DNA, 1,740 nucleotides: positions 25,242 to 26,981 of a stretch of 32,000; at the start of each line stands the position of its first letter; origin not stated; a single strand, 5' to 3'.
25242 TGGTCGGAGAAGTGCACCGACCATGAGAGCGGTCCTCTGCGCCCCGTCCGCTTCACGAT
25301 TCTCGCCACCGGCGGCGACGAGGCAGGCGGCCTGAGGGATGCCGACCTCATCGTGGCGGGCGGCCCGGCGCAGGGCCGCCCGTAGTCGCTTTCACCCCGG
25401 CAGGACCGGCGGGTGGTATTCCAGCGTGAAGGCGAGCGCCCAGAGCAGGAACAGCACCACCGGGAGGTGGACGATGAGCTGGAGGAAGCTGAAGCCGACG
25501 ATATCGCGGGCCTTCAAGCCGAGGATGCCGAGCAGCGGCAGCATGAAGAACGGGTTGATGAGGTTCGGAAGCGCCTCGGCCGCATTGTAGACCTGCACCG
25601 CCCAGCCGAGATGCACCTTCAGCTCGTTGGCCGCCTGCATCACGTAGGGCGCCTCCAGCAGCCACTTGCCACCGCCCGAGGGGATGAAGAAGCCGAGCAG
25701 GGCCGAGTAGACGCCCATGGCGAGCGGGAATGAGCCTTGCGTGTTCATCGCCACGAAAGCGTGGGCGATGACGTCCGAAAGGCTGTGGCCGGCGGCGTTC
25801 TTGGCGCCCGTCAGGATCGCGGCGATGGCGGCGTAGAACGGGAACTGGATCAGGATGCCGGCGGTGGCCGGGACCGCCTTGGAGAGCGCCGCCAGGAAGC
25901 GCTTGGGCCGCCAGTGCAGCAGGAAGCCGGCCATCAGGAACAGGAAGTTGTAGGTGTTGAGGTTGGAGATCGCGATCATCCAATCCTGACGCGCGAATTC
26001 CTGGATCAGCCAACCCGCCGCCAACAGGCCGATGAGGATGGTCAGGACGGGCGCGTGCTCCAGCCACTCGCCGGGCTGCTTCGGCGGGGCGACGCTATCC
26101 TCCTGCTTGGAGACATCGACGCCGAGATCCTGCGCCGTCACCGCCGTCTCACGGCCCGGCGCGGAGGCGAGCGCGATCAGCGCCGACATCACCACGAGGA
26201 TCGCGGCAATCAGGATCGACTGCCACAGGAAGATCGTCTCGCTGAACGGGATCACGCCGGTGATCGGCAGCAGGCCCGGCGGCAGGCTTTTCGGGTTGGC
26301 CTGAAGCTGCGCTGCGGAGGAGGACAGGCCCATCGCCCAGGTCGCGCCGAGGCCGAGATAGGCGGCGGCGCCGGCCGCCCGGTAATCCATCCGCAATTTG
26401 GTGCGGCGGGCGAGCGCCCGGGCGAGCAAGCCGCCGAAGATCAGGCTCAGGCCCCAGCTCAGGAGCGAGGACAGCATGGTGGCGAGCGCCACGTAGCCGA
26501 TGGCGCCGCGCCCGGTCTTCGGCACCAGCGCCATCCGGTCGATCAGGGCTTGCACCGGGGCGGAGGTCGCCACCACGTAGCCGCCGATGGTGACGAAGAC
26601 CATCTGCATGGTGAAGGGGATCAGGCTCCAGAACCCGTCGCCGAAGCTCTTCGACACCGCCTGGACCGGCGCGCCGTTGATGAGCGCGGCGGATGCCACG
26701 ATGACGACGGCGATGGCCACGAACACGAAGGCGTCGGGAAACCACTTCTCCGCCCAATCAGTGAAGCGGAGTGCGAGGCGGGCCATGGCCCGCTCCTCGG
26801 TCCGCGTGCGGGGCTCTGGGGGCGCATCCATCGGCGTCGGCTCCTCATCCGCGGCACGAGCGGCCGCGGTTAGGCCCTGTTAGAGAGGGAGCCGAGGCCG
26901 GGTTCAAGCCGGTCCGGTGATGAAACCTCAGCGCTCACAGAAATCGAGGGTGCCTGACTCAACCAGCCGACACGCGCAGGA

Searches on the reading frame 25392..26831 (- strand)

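Call 85: search_protein_families(library=pfam, proteins=[window:25392-26831:-], max_evalue=0.00001)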
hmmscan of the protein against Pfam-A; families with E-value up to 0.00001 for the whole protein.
window:25392-26831:- (479 aa): 1 family
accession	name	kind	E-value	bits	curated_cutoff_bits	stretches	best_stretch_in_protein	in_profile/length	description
PF02667.20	SCFA_trans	-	2.9e-87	294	27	1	16-461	2-448/453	Short chain fatty acid transporter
